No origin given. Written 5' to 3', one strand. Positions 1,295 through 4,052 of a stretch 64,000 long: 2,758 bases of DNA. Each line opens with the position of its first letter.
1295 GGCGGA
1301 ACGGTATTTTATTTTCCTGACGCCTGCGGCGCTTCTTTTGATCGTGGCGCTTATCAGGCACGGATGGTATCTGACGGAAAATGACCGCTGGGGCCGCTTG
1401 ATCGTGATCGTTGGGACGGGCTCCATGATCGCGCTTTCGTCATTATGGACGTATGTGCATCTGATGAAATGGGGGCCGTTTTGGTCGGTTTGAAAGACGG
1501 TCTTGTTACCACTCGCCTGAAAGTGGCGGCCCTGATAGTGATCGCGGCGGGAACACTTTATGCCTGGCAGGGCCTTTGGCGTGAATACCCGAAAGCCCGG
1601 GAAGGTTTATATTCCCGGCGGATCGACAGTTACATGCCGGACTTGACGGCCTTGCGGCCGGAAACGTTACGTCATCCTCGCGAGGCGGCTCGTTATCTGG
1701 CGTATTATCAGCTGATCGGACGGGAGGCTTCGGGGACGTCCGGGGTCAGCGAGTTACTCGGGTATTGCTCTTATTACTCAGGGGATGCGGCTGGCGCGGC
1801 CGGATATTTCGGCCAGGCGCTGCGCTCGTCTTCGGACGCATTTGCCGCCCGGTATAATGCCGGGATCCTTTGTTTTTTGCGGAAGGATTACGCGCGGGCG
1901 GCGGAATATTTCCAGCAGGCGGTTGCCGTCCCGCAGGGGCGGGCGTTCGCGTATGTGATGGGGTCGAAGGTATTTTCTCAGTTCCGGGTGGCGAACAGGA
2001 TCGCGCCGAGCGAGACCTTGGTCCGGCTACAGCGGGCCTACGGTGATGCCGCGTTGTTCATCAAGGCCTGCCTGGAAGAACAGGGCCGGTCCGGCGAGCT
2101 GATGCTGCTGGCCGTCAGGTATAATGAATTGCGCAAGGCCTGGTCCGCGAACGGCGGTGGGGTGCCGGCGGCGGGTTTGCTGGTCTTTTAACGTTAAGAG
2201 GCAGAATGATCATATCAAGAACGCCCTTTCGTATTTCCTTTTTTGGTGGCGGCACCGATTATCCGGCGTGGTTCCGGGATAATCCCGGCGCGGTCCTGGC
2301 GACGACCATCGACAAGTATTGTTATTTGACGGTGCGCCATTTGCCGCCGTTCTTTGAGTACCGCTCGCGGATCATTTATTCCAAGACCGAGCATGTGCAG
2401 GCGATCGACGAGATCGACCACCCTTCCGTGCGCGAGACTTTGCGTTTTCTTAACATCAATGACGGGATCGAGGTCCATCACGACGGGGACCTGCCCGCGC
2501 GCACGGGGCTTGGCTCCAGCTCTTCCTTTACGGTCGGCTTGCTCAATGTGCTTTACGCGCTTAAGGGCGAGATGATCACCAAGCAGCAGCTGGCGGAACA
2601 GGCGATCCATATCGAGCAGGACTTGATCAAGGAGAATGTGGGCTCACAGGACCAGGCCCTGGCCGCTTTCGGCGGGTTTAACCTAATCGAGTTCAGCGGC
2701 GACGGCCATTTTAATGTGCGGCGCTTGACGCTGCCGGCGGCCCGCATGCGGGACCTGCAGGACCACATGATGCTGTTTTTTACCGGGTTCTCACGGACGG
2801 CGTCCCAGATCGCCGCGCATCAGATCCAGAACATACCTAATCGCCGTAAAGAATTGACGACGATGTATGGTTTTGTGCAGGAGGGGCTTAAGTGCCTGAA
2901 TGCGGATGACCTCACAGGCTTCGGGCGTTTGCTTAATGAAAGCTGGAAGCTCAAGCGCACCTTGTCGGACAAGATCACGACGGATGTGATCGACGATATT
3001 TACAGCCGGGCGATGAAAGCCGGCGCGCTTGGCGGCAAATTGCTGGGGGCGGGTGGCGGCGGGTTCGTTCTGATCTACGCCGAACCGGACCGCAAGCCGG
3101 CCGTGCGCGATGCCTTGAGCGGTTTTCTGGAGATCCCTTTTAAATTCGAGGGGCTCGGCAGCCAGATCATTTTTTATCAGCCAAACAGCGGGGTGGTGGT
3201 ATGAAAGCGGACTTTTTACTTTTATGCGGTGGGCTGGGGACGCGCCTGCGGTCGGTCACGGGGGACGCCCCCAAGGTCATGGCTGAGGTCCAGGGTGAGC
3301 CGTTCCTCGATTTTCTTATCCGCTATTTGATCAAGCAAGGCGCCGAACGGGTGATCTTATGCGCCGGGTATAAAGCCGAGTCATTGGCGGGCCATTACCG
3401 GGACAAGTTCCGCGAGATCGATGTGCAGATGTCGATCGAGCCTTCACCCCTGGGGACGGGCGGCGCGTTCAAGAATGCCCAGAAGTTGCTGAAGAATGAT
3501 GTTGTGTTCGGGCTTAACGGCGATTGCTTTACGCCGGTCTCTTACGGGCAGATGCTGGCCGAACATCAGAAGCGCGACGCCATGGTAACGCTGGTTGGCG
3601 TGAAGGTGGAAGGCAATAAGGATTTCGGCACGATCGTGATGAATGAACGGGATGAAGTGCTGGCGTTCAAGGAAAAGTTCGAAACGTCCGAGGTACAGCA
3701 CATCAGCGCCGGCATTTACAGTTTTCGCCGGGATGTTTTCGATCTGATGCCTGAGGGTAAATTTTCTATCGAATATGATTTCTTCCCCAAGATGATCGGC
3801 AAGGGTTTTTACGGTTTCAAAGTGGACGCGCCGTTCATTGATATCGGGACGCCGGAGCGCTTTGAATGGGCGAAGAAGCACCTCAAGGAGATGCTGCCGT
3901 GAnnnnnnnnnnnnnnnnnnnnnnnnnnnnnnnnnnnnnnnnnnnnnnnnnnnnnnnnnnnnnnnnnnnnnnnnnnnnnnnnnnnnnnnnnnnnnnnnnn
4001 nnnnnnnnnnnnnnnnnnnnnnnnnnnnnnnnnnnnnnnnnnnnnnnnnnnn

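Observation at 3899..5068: DegT-fold enzyme with His replacing the PLP lysine (ColD/E1-type 3-dehydratase signature), coupled to hddC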

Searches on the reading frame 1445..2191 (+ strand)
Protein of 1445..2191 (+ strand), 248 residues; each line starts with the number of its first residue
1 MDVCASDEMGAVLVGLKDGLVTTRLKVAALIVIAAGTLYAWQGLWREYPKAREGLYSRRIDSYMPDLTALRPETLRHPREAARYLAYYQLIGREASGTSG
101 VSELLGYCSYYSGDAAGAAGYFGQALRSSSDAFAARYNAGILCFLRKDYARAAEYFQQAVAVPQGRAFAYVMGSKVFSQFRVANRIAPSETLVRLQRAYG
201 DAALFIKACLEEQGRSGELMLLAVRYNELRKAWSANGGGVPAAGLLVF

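Call 4: search_protein_families(library=ncbifam, proteins=[window:1445-2191:+], max_evalue=0.00001)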
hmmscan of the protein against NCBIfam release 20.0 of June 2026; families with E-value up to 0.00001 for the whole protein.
window:1445-2191:+ (248 aa): 0 families

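Call 5: search_protein_families(library=pfam, proteins=[window:1445-2191:+], max_evalue=0.00001)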
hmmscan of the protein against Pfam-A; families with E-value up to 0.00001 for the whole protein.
window:1445-2191:+ (248 aa): 1 family
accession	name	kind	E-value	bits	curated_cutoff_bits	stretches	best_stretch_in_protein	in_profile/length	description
PF13432.12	TPR_16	-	8e-08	33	32.7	1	110-163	8-62/65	Tetratricopeptide repeat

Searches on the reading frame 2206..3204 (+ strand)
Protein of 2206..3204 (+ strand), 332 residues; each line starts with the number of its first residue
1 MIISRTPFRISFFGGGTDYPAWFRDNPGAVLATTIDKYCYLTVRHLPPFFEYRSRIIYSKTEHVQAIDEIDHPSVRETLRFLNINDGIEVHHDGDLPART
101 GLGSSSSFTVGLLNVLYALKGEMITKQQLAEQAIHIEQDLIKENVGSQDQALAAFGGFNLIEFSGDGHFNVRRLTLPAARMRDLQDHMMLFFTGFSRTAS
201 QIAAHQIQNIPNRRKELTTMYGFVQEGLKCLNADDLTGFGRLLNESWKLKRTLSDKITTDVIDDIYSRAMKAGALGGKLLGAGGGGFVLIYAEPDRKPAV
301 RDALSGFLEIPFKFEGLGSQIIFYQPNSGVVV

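Call 4: search_protein_families(library=ncbifam, proteins=[window:2206-3204:+], max_evalue=0.00001)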
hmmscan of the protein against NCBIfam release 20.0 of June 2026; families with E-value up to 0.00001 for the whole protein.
window:2206-3204:+ (332 aa): 9 families
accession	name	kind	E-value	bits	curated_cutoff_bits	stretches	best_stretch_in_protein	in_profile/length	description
NF049969.1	GlMnHpPKinHddA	equivalog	1.2e-39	136.7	600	1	2-299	3-311/338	D-glycero-D-manno-heptose 7-phosphate kinase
NF009948.0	PRK13412.1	equivalog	9.7e-26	89.7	721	1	74-293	715-936/974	bifunctional fucokinase/fucose-1-phosphate guanylyltransferase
TIGR00549.1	mevalon_kin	equivalog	6.5e-21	75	163.05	1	30-289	19-274/276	mevalonate kinase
TIGR00131.1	gal_kin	equivalog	2.5e-15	56.3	226.65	1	79-156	102-179/388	galactokinase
NF003036.0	PRK03926.1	equivalog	1.3e-14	54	403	1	82-305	71-280/302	mevalonate kinase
NF003006.0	PRK03817.1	equivalog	1.3e-13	50.7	443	0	4-156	4-156/352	galactokinase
NF001816.0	PRK00555.1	equivalog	9.5e-12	44.5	509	1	214-304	247-336/363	galactokinase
NF003705.0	PRK05322.1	equivalog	1.5e-10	40.4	385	0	223-288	280-345/388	galactokinase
NF003472.0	PRK05101.1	equivalog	5.1e-09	35.5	499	0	86-157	111-182/382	galactokinase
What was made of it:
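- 2206..3204 (+): GHMP sugar kinase, heptose-7-phosphate-kinase-like (HddA/WcbL-like). NCBIfam HddA 137 bits against a 600 cut-off (call 4).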

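Call 5: search_protein_families(library=pfam, proteins=[window:2206-3204:+], max_evalue=0.00001)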
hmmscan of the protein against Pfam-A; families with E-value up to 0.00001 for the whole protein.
window:2206-3204:+ (332 aa): 2 families
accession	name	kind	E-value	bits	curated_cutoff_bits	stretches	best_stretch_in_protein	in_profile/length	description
PF00288.32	GHMP_kinases_N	-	8.3e-14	52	22.3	1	83-157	15-87/87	GHMP kinases N terminal domain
PF08544.19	GHMP_kinases_C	-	3.2e-11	43.9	21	1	229-306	3-81/85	GHMP kinases C terminal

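Call 57: search_solved_structures(query=window:2206-3204:+, max_evalue=0.00001)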
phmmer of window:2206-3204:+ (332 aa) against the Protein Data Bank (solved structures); distinct sequences matched with E-value up to 0.00001: 17.
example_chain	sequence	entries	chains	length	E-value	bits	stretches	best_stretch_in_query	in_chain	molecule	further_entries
3k85_A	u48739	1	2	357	5.8e-34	121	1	2-316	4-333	D-glycero-D-manno-heptose 1-phosphate kinase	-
4usm_A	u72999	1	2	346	3.3e-32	115.3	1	2-297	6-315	PUTATIVE SUGAR KINASE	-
4usk_A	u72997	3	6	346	3.3e-32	115.3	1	2-297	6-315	PUTATIVE SUGAR KINASE | SUGAR KINASE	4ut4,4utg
4n3o_A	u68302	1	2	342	3.8e-32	115.1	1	3-304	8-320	Putative D-glycero-D-manno-heptose 7-phosphate kinase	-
9iip_A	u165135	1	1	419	7.4e-15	58.3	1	65-301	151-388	L-fucokinase/L-fucose-1-P guanylyltransferase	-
5yys_A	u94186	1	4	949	6.7e-14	55.1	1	65-301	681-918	L-fucokinase, L-fucose-1-P guanylyltransferase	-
9iit_A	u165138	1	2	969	7.1e-14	55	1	65-301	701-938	L-fucokinase/L-fucose-1-P guanylyltransferase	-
6mde_A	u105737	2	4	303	1.3e-11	47.6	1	77-306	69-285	Mevalonate kinase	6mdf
4hac_A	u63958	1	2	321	1.6e-11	47.3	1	77-306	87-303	Mevalonate kinase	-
1s4e_A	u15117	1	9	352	2.1e-11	46.9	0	4-197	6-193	Galactokinase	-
1kkh_A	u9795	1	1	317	3.4e-10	42.9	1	75-297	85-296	Mevalonate Kinase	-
1vis_A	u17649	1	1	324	3.5e-10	42.9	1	75-297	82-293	Mevalonate kinase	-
2cz9_A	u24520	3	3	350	9.7e-09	38.2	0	86-197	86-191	Probable galactokinase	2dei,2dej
8teb_A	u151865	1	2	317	7.6e-08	35.2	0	65-161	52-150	Mevalonate kinase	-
2x7i_A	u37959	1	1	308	1e-07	34.8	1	75-293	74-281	MEVALONATE KINASE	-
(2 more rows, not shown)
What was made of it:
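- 2206..3204 (+): Best PDB matches are the heptose kinases 3k85, 4usk and 4n3o, E 1e-32 to 1e-34 (call 57).
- On HddA (heptose 7-phosphate kinase), for the neighbouring gene 2206-3204: 137 bits against a 600 cut-off (call 4), but the four best PDB hits are all heptose kinases, E 1e-32 to 1e-34 (call 57).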

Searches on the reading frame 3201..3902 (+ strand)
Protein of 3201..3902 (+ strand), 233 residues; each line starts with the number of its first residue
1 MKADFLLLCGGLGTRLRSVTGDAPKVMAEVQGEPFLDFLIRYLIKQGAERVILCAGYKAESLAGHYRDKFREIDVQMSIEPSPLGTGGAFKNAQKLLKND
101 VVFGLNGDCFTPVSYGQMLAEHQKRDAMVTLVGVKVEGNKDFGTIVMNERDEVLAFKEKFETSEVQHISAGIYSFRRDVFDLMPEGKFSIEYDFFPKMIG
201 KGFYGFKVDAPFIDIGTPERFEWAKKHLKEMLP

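Call 4: search_protein_families(library=ncbifam, proteins=[window:3201-3902:+], max_evalue=0.00001)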
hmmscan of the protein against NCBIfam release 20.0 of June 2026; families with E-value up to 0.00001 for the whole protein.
window:3201-3902:+ (233 aa): 27 families (the best 25 are shown)
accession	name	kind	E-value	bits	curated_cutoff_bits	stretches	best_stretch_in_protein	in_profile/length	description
NF052502.1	man1P_GTase_Rv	exception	6.1e-46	156.9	440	1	4-222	2-224/352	mannose-1-phosphate guanylyltransferase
NF049965.1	GlMnHpPGnyltfHddC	equivalog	2.1e-44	151.8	300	1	6-222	4-215/221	D-glycero-D-manno-heptose 1-phosphate guanosyltransferase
TIGR03992.1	Arch_glmU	subfamily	3e-28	98.8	292.1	1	6-218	4-217/393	bifunctional sugar-1-phosphate nucleotidylyltransferase/acetyltransferase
NF041313.1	UDPGP_AglF_Halo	equivalog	2.9e-25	89.1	400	1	6-182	4-181/234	UTP--glucose-1-phosphate uridylyltransferase AglF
NF010935.0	PRK14355.1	equivalog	7e-19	67.8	718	1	6-178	7-181/459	bifunctional UDP-N-acetylglucosamine diphosphorylase/glucosamine-1-phosphate N-acetyltransferase GlmU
NF045761.1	NAMPUrTaseMurU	equivalog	1.5e-18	67.5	250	1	6-224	4-223/226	N-acetylmuramate alpha-1-phosphate uridylyltransferase MurU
TIGR01173.1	glmU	equivalog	1e-17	64.2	366.85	1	6-178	4-175/452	bifunctional UDP-N-acetylglucosamine diphosphorylase/glucosamine-1-phosphate N-acetyltransferase GlmU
NF045697.1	MurNAcPUrMurU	equivalog_domain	1.1e-17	64.3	370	1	7-223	2-223/229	N-acetylmuramate alpha-1-phosphate uridylyltransferase MurU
TIGR01208.1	rmlA_long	equivalog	1.1e-17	64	320.25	1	6-187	3-186/353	glucose-1-phosphate thymidylyltransferase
NF010934.1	PRK14354.1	equivalog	2.5e-17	62.5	450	1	6-178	3-175/447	bifunctional UDP-N-acetylglucosamine diphosphorylase/glucosamine-1-phosphate N-acetyltransferase GlmU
NF041173.1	Sug_nt_acttase_Thmprot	equivalog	6.7e-17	61.5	600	1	6-188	4-181/405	bifunctional sugar-1-phosphate nucleotidylyltransferase/acetyltransferase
TIGR02623.1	G1P_cyt_trans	equivalog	9.1e-17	61.4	300.25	2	6-69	4-67/255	glucose-1-phosphate cytidylyltransferase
NF010939.0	PRK14359.1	equivalog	2.4e-14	52.8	592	1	2-181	2-176/430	bifunctional UDP-N-acetylglucosamine diphosphorylase/glucosamine-1-phosphate N-acetyltransferase GlmU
TIGR02091.1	glgC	equivalog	5e-14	52.1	424.9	1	6-181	4-204/364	glucose-1-phosphate adenylyltransferase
NF010933.0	PRK14353.1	equivalog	5.2e-14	51.7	505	1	6-172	9-176/453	bifunctional UDP-N-acetylglucosamine diphosphorylase/glucosamine-1-phosphate N-acetyltransferase GlmU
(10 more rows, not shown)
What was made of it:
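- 3201..3902 (+): Sugar-1-phosphate nucleotidyltransferase; its best models are guanylyltransferases (HddC-like, ManC-like). The stop overlaps the GTG start of the DegT-His gene. NCBIfam man1P_GTase 157 bits and HddC 152 bits, both below cut-off (call 4).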

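Call 5: search_protein_families(library=pfam, proteins=[window:3201-3902:+], max_evalue=0.00001)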
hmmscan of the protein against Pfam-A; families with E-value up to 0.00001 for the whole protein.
window:3201-3902:+ (233 aa): 2 families
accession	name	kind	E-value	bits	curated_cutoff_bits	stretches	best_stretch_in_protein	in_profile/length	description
PF00483.29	NTP_transferase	-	1.6e-30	106.9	21.2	1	6-228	3-242/245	Nucleotidyl transferase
PF12804.13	NTP_transf_3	-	1.5e-08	35.4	27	1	6-129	2-118/160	MobA-like NTP transferase domain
